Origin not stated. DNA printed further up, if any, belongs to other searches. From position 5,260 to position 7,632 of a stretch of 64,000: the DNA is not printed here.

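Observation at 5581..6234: Bacterial POT peptide transporter with ~218 aa of PKD/Ig-like repeats inserted between its last two TM helices, possibly as a split domain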

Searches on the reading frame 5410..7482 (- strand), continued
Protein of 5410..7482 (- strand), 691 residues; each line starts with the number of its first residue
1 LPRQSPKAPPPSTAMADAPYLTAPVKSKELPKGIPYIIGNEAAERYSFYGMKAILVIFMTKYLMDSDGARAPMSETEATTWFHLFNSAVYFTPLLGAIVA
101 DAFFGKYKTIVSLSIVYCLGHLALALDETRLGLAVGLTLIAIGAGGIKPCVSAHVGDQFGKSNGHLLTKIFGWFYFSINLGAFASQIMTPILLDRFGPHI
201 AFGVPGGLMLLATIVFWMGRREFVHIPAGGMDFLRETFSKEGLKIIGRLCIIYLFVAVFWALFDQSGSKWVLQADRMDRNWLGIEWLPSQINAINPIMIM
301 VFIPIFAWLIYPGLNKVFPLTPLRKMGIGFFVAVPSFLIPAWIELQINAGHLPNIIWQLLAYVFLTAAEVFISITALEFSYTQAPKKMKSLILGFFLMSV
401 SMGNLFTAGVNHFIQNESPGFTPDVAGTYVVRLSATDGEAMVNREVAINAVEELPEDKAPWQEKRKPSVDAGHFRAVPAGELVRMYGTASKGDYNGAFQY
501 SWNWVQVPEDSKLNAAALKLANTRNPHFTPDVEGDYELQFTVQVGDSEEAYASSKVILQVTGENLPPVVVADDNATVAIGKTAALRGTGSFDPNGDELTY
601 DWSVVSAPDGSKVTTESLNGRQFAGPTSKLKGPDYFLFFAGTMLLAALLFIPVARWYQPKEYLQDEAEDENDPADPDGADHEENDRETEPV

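Call 29: search_protein_representatives(protein=window:5410-7440:-)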
Query: 677 residues. Proteins with E-value up to 0.001 (for the whole library): 22069; up to 1e-10: 10254; up to 1e-30: 2083. The best 150 are listed.
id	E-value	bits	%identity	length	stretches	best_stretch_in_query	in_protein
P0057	0.0e+00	1054.5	73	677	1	1-655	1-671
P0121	7.2e-204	695.2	54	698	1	3-653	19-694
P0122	5.2e-179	613.1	63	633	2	1-403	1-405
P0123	2.6e-171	587.7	69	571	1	20-403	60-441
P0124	6.4e-171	586.4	63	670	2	1-401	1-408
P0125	1.2e-166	572.2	60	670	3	1-337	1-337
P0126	3.3e-161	554.3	61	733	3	16-338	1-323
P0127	7.5e-159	546.5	59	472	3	5-275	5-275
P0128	6.3e-157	540.1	30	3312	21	505-605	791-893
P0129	9.1e-157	539.6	58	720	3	6-339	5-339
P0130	1.1e-156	539.4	58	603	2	6-410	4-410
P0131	1.1e-155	535.9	59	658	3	3-334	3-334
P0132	8.3e-155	533.1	34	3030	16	398-595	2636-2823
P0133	3.5e-153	527.7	45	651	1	6-642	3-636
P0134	3.4e-150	517.9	53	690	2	1-408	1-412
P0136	1.0e-146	506.4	56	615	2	5-402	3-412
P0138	3.9e-145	501.1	57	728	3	5-333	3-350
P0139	5.0e-145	500.8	57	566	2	16-406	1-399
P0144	7.8e-136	470.4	55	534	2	8-402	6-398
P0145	1.2e-135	469.8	57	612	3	5-330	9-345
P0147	5.1e-135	467.7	53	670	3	3-337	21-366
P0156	5.6e-127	441.1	58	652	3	8-260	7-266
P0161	8.1e-123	427.4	48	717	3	1-341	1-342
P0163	4.4e-122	425.0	53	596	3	8-334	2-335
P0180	8.4e-105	367.9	46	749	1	10-407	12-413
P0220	2.4e-90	320.1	43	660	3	3-339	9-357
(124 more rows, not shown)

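Call 33: search_protein_families(library=pfam, proteins=[P0125, P0126, P0129, P0131, P0138, P0145, P0147, P0161, P0163, P0220], max_evalue=0.01)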
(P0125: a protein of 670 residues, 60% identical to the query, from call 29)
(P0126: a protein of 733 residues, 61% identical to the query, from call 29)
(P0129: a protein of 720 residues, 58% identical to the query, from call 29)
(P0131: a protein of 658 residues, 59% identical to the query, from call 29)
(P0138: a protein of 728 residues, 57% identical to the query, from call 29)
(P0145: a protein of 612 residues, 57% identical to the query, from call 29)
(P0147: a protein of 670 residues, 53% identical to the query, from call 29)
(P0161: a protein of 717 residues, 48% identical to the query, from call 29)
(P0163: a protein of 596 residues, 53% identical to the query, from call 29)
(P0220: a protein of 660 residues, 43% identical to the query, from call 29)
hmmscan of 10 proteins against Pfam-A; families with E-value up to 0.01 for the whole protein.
P0125 (670 aa): 3 families
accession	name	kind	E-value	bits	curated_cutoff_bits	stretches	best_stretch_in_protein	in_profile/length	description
PF00854.27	PTR2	-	6.4e-76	256.2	27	3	93-222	1-137/392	POT family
PF07690.21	MFS_1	-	1.7e-10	40.8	33.4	1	39-331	13-293/347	Major Facilitator Superfamily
PF03092.22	BT1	-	0.00061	19.1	22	1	119-244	89-217/432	BT1 family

P0126 (733 aa): 2 families
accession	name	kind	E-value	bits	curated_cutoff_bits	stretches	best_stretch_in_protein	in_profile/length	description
PF00854.27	PTR2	-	2.5e-75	254.3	27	3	78-200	1-131/392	POT family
PF07690.21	MFS_1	-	1.7e-08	34.3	33.4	1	18-317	11-291/347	Major Facilitator Superfamily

P0129 (720 aa): 2 families
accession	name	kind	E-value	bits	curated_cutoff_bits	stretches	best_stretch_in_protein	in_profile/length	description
PF00854.27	PTR2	-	4.5e-82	276.5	27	3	92-221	1-136/392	POT family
PF07690.21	MFS_1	-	2e-12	47.1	33.4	1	32-332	11-294/347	Major Facilitator Superfamily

P0131 (658 aa): 5 families
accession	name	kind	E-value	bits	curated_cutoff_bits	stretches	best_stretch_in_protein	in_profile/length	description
PF00854.27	PTR2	-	3.2e-74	250.6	27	3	92-223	1-139/392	POT family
PF17963.7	Big_9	-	5e-14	53.4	23.6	2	460-516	31-87/89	Bacterial Ig domain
PF07690.21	MFS_1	-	5.1e-13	49.1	33.4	1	33-331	7-293/347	Major Facilitator Superfamily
PF17892.7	Cadherin_5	-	2.4e-07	30.9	26.5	1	483-517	63-97/98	Cadherin-like domain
PF17803.7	Cadherin_4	-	0.00017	22.4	25.1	0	512-542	2-32/71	Bacterial cadherin-like domain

P0138 (728 aa): 2 families
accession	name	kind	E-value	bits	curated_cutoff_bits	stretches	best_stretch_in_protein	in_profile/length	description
PF00854.27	PTR2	-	2.4e-76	257.6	27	3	91-240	1-139/392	POT family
PF07690.21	MFS_1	-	1.7e-11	44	33.4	1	30-348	6-293/347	Major Facilitator Superfamily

P0145 (612 aa): 2 families
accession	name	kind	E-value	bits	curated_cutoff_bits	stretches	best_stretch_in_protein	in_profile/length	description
PF00854.27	PTR2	-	9.2e-73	245.8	27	3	97-231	1-132/392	POT family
PF07690.21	MFS_1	-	1.9e-16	60.4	33.4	1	36-344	6-291/347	Major Facilitator Superfamily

P0147 (670 aa): 3 families
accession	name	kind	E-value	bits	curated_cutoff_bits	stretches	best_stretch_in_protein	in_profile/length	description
PF00854.27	PTR2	-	9.5e-73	245.8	27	3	111-243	1-132/392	POT family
PF07690.21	MFS_1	-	5.9e-14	52.2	33.4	1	51-361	7-294/347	Major Facilitator Superfamily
PF05977.19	MFS_3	-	0.00037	19.5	27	1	93-235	58-193/524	Transmembrane secretion effector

P0161 (717 aa): 3 families
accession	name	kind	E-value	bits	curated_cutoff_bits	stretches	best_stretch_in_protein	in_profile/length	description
PF00854.27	PTR2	-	3.9e-58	197.6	27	3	93-216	1-130/392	POT family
PF07690.21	MFS_1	-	2.3e-14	53.5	33.4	1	66-336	32-294/347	Major Facilitator Superfamily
PF13476.12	AAA_23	-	0.0068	17.5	27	0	404-519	87-200/201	AAA domain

P0163 (596 aa): 2 families
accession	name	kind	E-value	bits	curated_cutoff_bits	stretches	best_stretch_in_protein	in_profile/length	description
PF00854.27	PTR2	-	2.2e-64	218.2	27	3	84-217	1-132/392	POT family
PF07690.21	MFS_1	-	8.7e-12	45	33.4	1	26-330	6-291/347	Major Facilitator Superfamily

P0220 (660 aa): 2 families
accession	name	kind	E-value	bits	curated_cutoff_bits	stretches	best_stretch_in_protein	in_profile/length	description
PF00854.27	PTR2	-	3.8e-47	161.5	27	3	101-231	2-131/392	POT family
PF07690.21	MFS_1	-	1.2e-12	47.8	33.4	1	39-348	6-289/347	Major Facilitator Superfamily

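Call 34: search_protein_families(library=pfam, proteins=[P0122, P0124, P0130, P0133, P0134, P0136, P0139, P0144, P0156, P0180], max_evalue=0.01)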
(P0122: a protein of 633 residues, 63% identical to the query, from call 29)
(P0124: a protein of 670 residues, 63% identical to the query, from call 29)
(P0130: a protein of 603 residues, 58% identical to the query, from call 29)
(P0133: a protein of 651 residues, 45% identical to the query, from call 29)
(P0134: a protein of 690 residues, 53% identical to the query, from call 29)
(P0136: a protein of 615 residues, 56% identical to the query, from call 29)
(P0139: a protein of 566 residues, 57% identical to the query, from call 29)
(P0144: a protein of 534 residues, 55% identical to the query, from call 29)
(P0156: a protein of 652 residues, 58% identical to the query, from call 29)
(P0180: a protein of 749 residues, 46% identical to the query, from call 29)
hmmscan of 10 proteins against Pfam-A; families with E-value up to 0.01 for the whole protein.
P0122 (633 aa): 2 families
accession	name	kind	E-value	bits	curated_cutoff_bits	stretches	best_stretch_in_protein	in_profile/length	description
PF00854.27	PTR2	-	1e-77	262.1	27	2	229-402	196-379/392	POT family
PF08402.16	TOBE_2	-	0.00027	21.4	21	0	538-578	31-72/76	TOBE domain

P0124 (670 aa): 2 families
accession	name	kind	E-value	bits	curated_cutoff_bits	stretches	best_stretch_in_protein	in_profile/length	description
PF00854.27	PTR2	-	1.1e-83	281.7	27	2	95-222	1-132/392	POT family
PF07690.21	MFS_1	-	1.9e-18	67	33.4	1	58-400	24-346/347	Major Facilitator Superfamily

P0130 (603 aa): 3 families
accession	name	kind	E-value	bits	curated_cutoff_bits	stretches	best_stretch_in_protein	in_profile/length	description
PF00854.27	PTR2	-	3.2e-80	270.3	27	2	234-401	203-380/392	POT family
PF07690.21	MFS_1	-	2e-14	53.7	33.4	1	31-392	11-345/347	Major Facilitator Superfamily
PF08334.16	T2SSG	-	0.0039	17.7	21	1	462-497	62-98/108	Type II secretion system (T2SS), protein G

P0133 (651 aa): 6 families
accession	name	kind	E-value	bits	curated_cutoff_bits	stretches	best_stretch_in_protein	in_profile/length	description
PF00854.27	PTR2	-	4.7e-69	233.6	27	2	86-211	1-134/392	POT family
PF22352.2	K319L-like_PKD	-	6e-13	49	27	2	553-600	1-49/84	K319L-like, PKD domain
PF07690.21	MFS_1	-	1.4e-11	44.4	33.4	1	31-381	8-344/347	Major Facilitator Superfamily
PF02010.21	REJ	-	4.8e-08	32.5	25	1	486-601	14-138/452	REJ domain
PF18911.6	PKD_4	-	2.3e-06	28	27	1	547-586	2-41/85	PKD domain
PF21027.3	Sde0182_C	-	0.0083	17.1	27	0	566-594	3-29/83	Cellulose-binding protein Sde0182, C-terminal domain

P0134 (690 aa): 2 families
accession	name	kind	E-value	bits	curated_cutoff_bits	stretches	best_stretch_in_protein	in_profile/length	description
PF00854.27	PTR2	-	1.6e-79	268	27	2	239-407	202-380/392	POT family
PF07690.21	MFS_1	-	4.4e-14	52.6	33.4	1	60-398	29-345/347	Major Facilitator Superfamily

P0136 (615 aa): 2 families
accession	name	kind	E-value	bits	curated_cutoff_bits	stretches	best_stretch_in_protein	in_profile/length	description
PF00854.27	PTR2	-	7.8e-86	288.8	27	2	237-412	196-381/392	POT family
PF07690.21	MFS_1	-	1.4e-15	57.5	33.4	1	33-402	9-345/347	Major Facilitator Superfamily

P0139 (566 aa): 2 families
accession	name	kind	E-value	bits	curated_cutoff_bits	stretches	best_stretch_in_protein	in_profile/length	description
PF00854.27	PTR2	-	1.6e-77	261.5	27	2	212-390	195-376/392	POT family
PF07690.21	MFS_1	-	9.8e-16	58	33.4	1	20-386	9-346/347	Major Facilitator Superfamily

P0144 (534 aa): 2 families
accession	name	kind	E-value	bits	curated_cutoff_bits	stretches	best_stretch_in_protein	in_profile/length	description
PF00854.27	PTR2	-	7e-72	242.9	27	2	212-392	191-375/392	POT family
PF07690.21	MFS_1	-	7e-18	65.1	33.4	1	30-389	10-346/347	Major Facilitator Superfamily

P0156 (652 aa): 3 families
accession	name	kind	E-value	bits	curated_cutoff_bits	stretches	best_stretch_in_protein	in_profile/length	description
PF00854.27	PTR2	-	5.4e-57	193.9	27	3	94-240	1-149/392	POT family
PF07690.21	MFS_1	-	1.4e-10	41.1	33.4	1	78-269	48-235/347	Major Facilitator Superfamily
PF08334.16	T2SSG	-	0.0043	17.5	21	0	502-546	53-99/108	Type II secretion system (T2SS), protein G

P0180 (749 aa): 4 families
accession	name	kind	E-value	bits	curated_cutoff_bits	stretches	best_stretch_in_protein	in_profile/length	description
PF00854.27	PTR2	-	2.3e-64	218.1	27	2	94-214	1-129/392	POT family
PF07690.21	MFS_1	-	1.5e-14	54.1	33.4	1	38-398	10-345/347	Major Facilitator Superfamily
PF05168.19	HEPN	-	1.2e-08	35.5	22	1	620-742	3-116/117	HEPN domain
PF03092.22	BT1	-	5.7e-07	29.1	22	1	121-372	90-242/432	BT1 family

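Call 36: find_encoding_contigs(protein=P0009, flank=8000, max_places=2)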
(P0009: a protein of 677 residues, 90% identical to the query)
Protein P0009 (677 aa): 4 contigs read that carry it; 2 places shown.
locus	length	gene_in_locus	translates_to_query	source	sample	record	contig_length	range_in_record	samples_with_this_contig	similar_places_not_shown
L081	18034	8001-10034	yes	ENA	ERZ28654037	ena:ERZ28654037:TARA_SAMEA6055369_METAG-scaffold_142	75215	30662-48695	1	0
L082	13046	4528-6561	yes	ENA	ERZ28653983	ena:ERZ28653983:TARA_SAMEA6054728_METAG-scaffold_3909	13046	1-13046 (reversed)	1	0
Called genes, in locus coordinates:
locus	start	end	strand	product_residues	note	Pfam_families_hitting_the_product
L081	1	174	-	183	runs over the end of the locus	-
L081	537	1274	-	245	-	-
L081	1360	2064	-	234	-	PF00520:Ion_trans, PF07885:Ion_trans_2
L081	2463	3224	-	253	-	PF08241:Methyltransf_11, PF08242:Methyltransf_12, PF13649:Methyltransf_25, PF13847:Methyltransf_31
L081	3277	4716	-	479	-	PF00884:Sulfatase, PF16347:SGSH_C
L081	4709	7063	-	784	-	PF01433:Peptidase_M1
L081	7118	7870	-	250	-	PF12811:BaxI_1, PF01027:Bax1-I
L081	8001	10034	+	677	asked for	PF07690:MFS_1, PF00854:PTR2, PF22352:K319L-like_PKD (faint), PF18911:PKD_4 (faint), PF02010:REJ (weak)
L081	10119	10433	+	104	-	PF00829:Ribosomal_L21p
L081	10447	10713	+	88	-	PF01016:Ribosomal_L27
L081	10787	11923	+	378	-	PF01018:GTP1_OBG, PF01926:MMR_HSR1, PF02421:FeoB_N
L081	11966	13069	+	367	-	PF01926:MMR_HSR1, PF02421:FeoB_N (weak), PF06071:YchF-GTPase_C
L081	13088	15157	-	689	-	PF05708:Peptidase_C92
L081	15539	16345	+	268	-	PF01261:AP_endonuc_2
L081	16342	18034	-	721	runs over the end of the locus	PF00474:SSF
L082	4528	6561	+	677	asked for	PF07690:MFS_1, PF00854:PTR2, PF22352:K319L-like_PKD (faint), PF18911:PKD_4 (faint), PF02010:REJ (weak)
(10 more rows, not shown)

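Call 37: find_encoding_contigs(protein=P0037, flank=8000, max_places=3)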
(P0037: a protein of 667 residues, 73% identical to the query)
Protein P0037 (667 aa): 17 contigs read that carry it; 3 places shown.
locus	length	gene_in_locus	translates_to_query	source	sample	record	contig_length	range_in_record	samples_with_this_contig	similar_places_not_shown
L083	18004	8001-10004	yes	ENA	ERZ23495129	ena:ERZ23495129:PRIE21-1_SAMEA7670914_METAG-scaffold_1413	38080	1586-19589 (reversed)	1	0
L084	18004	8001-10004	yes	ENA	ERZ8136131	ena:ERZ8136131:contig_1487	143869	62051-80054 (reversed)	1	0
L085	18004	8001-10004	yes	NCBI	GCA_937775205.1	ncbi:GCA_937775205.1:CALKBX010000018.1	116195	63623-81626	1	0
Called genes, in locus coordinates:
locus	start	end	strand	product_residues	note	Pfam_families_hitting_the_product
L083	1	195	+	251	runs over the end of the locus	PF16231:DUF4890 (faint), PF07813:LTXXQ (faint)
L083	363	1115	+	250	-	-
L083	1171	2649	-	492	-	PF17033:Peptidase_M99 (faint), PF24827:AstE_AspA_cat, PF09825:BPL_N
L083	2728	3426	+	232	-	-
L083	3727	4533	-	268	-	PF13847:Methyltransf_31, PF08241:Methyltransf_11, PF08242:Methyltransf_12, PF13649:Methyltransf_25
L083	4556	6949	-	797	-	PF01433:Peptidase_M1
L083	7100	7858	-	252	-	PF12811:BaxI_1, PF01027:Bax1-I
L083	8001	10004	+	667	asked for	PF07690:MFS_1, PF00854:PTR2, PF22352:K319L-like_PKD (faint), PF18911:PKD_4 (faint), PF02010:REJ (weak)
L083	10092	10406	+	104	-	PF00829:Ribosomal_L21p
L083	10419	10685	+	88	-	PF01016:Ribosomal_L27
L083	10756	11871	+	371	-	PF01018:GTP1_OBG, PF01926:MMR_HSR1, PF02421:FeoB_N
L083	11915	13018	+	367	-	PF01926:MMR_HSR1, PF02421:FeoB_N, PF06071:YchF-GTPase_C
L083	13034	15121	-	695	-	PF05708:Peptidase_C92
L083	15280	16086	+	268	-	PF01261:AP_endonuc_2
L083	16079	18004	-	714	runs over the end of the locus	PF00474:SSF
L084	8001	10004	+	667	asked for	PF07690:MFS_1, PF00854:PTR2, PF22352:K319L-like_PKD (faint), PF18911:PKD_4 (faint), PF02010:REJ (weak)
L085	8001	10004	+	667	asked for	PF07690:MFS_1, PF00854:PTR2, PF22352:K319L-like_PKD (faint), PF18911:PKD_4 (faint), PF02010:REJ (weak)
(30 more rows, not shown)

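Call 38: find_encoding_contigs(protein=P0089, flank=8000, max_places=2)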
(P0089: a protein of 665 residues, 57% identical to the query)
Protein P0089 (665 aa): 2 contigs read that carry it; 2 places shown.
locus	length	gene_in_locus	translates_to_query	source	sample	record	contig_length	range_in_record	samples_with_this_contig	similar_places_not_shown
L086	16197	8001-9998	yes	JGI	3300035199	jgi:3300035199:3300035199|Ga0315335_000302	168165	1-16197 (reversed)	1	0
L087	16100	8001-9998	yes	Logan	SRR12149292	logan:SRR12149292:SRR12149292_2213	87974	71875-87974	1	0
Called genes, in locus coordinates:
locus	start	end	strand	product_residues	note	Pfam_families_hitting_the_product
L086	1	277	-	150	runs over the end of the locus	PF00072:Response_reg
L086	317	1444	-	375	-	PF00072:Response_reg, PF07228:SpoIIE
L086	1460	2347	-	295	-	PF07608:DUF1571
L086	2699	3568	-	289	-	-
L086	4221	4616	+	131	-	PF00210:Ferritin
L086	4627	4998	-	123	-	PF04324:Fer2_BFD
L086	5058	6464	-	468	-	PF03845:Spore_permease (weak), PF13520:AA_permease_2, PF00324:AA_permease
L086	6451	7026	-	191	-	PF01966:HD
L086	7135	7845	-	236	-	-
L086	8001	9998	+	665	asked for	PF07690:MFS_1, PF00854:PTR2, PF18911:PKD_4 (faint), PF22352:K319L-like_PKD (faint)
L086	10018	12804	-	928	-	PF00069:Pkinase, PF01636:APH (faint), PF07714:PK_Tyr_Ser-Thr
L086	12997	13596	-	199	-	PF01613:Flavin_Reduct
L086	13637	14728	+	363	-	PF01261:AP_endonuc_2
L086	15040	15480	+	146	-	-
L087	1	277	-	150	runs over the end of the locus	PF00072:Response_reg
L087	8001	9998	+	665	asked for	PF07690:MFS_1, PF00854:PTR2, PF18911:PKD_4 (faint), PF22352:K319L-like_PKD (faint)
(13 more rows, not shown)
